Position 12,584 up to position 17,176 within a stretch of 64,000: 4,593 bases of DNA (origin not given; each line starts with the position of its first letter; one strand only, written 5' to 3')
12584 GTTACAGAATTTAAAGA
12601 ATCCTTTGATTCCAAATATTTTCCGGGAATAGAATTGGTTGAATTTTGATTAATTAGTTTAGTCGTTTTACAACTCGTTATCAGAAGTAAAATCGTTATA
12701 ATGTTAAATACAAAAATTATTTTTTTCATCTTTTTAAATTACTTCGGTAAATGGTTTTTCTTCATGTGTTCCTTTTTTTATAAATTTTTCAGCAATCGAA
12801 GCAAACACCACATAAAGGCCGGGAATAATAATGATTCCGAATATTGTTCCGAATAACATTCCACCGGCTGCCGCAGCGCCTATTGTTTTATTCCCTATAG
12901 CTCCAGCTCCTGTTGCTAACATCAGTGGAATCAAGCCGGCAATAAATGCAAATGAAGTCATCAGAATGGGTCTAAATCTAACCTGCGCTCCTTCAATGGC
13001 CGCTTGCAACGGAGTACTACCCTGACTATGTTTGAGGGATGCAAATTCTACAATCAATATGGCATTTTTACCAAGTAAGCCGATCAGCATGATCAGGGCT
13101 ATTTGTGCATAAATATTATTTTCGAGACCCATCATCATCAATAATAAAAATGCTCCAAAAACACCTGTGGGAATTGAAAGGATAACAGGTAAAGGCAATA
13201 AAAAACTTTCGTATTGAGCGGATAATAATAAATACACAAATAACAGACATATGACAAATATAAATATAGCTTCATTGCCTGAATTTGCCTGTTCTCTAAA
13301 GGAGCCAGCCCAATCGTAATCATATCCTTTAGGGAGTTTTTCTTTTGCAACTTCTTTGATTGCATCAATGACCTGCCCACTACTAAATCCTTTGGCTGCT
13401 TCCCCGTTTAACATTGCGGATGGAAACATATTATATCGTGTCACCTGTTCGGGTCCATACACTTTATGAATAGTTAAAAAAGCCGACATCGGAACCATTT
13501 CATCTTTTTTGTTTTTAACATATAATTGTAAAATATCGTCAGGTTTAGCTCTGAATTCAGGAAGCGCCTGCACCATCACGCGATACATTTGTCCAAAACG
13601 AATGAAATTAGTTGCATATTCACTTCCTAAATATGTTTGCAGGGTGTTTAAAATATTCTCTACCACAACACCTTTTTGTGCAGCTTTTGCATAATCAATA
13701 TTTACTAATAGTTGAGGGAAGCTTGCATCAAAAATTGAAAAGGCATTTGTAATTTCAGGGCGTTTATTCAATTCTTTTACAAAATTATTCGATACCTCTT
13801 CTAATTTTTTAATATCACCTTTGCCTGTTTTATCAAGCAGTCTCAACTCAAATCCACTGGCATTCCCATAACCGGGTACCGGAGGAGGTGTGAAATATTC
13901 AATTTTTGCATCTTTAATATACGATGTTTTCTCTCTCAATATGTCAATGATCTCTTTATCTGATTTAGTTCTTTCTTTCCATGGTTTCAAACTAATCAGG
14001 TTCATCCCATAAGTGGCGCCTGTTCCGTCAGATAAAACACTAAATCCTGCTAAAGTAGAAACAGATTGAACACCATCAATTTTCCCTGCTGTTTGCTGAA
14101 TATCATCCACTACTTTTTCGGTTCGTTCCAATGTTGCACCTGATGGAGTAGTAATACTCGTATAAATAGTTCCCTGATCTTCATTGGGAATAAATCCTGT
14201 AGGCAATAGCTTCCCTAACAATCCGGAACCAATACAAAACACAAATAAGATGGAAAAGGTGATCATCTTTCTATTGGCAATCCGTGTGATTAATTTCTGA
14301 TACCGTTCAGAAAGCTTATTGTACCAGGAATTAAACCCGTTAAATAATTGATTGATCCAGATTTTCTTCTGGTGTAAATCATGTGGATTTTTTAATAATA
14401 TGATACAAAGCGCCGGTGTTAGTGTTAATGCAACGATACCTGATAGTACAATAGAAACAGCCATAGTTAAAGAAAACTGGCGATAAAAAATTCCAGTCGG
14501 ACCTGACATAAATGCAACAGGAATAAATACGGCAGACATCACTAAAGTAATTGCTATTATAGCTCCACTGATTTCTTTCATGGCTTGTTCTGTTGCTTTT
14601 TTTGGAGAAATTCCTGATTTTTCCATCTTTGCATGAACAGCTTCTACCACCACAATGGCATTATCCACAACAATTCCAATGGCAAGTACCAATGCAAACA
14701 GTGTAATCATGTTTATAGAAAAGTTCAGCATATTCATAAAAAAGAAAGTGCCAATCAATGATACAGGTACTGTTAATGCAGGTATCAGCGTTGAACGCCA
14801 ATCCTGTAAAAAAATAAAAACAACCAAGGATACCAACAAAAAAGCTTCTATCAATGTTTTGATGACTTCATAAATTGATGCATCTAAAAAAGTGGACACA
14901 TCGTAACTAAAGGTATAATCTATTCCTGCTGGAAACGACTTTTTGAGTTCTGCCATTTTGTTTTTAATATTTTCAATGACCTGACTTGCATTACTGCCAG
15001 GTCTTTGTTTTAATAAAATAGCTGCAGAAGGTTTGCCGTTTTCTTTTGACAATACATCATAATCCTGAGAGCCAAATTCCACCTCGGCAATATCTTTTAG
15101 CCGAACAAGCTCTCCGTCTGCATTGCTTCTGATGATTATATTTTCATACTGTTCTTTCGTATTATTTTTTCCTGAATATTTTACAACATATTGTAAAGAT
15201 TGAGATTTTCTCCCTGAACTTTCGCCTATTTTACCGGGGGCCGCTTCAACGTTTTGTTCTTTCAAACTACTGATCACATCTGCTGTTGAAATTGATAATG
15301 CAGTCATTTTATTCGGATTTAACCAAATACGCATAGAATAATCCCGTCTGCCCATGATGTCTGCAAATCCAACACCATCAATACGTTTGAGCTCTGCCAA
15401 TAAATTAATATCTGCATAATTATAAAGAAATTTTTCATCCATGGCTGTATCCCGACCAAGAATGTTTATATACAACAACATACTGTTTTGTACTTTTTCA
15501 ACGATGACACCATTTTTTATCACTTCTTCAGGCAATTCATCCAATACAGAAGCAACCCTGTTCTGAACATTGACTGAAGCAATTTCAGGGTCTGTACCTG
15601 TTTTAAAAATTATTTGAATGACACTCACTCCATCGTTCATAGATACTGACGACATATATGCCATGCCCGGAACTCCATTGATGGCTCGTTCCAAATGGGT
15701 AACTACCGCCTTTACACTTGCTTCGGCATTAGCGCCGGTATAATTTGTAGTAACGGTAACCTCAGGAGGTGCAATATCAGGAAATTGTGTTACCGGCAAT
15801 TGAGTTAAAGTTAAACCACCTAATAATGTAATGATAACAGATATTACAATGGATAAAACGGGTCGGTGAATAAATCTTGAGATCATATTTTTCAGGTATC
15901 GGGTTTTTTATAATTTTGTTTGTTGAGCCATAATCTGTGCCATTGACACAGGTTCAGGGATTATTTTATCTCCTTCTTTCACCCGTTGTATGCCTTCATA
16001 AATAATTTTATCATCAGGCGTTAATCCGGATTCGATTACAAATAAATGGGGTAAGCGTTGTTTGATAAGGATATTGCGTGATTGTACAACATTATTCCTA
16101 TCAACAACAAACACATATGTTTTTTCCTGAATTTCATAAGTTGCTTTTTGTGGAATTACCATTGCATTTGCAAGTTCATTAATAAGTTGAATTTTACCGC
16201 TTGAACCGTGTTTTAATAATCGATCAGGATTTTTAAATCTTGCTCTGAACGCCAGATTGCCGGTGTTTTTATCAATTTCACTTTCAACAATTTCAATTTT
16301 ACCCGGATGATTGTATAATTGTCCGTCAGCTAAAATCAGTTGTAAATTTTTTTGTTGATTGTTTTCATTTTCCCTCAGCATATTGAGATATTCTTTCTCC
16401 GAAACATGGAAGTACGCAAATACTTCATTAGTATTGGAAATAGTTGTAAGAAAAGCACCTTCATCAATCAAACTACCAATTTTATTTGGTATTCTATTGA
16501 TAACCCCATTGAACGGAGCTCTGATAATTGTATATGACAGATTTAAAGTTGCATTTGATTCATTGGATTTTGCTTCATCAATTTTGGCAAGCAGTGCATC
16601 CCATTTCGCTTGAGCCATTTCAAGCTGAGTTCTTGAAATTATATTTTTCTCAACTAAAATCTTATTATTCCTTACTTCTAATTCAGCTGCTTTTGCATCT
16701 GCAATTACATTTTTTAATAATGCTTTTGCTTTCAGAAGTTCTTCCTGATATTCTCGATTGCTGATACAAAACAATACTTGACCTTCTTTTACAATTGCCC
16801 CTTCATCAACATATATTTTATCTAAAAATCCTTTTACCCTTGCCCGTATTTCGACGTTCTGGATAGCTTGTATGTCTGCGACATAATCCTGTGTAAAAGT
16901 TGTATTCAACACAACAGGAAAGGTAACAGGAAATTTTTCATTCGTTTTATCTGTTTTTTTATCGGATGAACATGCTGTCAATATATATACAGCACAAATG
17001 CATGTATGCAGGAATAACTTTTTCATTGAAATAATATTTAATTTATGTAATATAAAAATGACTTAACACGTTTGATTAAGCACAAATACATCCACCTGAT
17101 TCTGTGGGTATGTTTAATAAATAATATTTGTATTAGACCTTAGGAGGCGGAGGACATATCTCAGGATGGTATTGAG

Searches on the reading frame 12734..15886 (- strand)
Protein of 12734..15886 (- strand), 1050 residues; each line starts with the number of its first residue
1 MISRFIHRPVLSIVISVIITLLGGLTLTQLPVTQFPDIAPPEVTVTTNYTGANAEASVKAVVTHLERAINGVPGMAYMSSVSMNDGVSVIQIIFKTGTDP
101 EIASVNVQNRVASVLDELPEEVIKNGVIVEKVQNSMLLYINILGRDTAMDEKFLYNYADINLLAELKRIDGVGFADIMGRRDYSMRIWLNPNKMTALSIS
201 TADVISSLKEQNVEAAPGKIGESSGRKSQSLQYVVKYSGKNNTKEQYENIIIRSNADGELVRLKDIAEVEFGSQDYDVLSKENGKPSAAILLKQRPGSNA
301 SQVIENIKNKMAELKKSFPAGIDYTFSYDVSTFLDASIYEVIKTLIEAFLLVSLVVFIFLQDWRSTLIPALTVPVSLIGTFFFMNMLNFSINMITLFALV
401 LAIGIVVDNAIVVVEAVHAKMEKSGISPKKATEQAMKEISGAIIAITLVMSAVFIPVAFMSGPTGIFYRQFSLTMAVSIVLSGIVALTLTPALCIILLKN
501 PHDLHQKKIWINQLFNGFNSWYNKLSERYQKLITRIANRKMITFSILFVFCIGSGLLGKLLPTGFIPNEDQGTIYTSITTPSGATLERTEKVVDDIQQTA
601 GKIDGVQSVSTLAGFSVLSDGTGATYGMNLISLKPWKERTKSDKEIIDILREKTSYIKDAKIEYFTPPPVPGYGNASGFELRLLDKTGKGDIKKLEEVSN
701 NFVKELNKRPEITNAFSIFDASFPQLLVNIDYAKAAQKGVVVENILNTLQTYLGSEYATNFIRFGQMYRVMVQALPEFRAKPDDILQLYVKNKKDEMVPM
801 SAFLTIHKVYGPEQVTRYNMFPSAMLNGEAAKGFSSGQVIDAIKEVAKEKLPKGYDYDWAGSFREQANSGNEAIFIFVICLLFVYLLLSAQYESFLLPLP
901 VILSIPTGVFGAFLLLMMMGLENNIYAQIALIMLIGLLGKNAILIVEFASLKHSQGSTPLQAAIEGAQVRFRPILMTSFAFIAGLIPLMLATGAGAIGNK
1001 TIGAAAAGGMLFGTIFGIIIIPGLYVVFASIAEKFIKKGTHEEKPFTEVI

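Call 28: search_protein_families(library=ncbifam, proteins=[window:12734-15886:-], max_evalue=1e-10)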
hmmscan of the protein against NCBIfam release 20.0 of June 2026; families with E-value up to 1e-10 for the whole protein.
window:12734-15886:- (1050 aa): 12 families
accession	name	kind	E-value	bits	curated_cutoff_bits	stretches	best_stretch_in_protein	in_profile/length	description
NF000282.2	RND_permease_1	subfamily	0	1232.2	1250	1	5-1028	4-1027/1029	multidrug efflux RND transporter permease subunit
TIGR00915.1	2A0602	subfamily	0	1111.4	940.35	1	2-1036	2-1036/1050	efflux RND transporter permease subunit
NF007131.0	PRK09577.1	equivalog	2.1e-267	889.9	1768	1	3-1033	3-1027/1045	multidrug efflux RND transporter permease subunit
NF007842.1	PRK10555.1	equivalog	2.2e-261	870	1854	1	1-1027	1-1025/1036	multidrug efflux RND transporter permease AcrD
NF033617.1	RND_permease_2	subfamily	2.4e-256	853.4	1250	1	4-1029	3-1008/1009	multidrug efflux RND transporter permease subunit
NF000037.1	RND_perm_OqxB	exception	4.6e-249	829.2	2200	1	5-1031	7-1037/1050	multidrug efflux RND transporter permease subunit OqxB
NF011706.2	PRK15127.1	equivalog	3.5e-243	809.8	2150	1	3-1038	3-1036/1049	multidrug efflux RND transporter permease subunit AcrB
NF007133.0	PRK09579.1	equivalog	1.6e-201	671.6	1763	1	3-1032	5-1006/1017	multidrug efflux RND transporter permease subunit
NF007905.0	PRK10614.1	equivalog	3.1e-146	488.6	1774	1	3-1041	5-1021/1025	multidrug efflux RND transporter permease subunit MdtC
NF007798.0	PRK10503.1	equivalog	4.3e-145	484.8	1584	1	4-1042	15-1036/1040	MdtB/MuxB family multidrug efflux RND transporter permease subunit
TIGR00914.1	2A0601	subfamily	2e-115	386.7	701.45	1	2-1035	6-1042/1051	CusA/CzcA family heavy metal efflux RND transporter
TIGR00833.1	actII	subfamily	2.4e-11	42.7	874.7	1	291-497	121-332/910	MMPL family RND transporter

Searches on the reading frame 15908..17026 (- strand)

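Call 34: search_protein_families(library=pfam, proteins=[window:15908-17026:-], max_evalue=0.00001)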
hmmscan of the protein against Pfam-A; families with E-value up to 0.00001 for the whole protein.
window:15908-17026:- (372 aa): 4 families
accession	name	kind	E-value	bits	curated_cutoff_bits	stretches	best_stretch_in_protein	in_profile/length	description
PF16576.10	HlyD_D23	-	1.9e-17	63.7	30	1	57-274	19-211/214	Barrel-sandwich domain of CusB or HlyD membrane-fusion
PF13437.12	HlyD_3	-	6e-15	56.3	22.2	1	168-272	2-104/106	HlyD family secretion protein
PF00364.28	Biotin_lipoyl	-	4.5e-06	26.8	22.1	0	57-88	42-73/73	Biotin-requiring enzyme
PF13533.13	Biotin_lipoyl_2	-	8.4e-06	25.9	29.8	0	58-86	1-29/32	Biotin-lipoyl like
